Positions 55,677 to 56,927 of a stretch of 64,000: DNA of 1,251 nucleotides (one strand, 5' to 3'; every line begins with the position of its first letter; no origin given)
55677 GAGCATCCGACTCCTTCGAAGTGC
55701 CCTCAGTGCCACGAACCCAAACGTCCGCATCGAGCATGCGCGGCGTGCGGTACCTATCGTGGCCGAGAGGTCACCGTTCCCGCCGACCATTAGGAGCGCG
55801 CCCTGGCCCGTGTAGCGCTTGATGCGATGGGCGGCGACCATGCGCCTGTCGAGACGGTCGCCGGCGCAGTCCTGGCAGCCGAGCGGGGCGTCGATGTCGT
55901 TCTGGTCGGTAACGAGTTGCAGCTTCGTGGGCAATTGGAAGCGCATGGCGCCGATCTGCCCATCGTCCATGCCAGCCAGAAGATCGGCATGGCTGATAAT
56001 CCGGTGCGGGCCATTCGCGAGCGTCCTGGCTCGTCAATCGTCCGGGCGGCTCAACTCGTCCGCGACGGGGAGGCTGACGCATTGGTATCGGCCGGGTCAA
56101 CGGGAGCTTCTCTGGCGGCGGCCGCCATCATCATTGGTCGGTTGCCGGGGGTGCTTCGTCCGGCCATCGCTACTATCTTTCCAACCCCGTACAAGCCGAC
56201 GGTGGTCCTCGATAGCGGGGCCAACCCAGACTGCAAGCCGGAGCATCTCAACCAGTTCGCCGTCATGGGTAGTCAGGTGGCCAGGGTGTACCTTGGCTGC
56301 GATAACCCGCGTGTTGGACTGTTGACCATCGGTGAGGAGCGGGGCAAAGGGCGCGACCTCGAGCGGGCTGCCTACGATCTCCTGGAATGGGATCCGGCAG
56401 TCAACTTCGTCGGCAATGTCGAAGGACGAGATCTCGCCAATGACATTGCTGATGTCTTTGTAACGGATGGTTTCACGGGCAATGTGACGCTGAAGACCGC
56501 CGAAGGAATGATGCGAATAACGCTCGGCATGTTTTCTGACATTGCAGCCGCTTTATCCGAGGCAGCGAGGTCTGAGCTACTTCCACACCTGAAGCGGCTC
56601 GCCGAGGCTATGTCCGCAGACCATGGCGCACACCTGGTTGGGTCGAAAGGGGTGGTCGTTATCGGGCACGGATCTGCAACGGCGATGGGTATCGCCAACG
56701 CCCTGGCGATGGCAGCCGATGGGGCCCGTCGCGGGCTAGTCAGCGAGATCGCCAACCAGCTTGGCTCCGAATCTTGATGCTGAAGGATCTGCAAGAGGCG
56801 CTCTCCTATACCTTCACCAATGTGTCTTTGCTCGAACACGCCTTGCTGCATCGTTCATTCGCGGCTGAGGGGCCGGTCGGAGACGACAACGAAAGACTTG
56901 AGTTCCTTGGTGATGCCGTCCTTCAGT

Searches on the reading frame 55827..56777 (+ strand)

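Call 19: search_protein_families(library=pfam, proteins=[window:55827-56777:+], max_evalue=0.001)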
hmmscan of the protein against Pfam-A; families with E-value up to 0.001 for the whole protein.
window:55827-56777:+ (316 aa): 2 families
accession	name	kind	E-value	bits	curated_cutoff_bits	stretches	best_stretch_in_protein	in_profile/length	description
PF02504.20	FA_synthesis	-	1.4e-84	284.4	29.1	1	1-303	8-320/324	Fatty acid synthesis protein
PF01515.24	PTA_PTB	-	1.7e-06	28.1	24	1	60-170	94-205/319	Phosphate acetyl/butaryl transferase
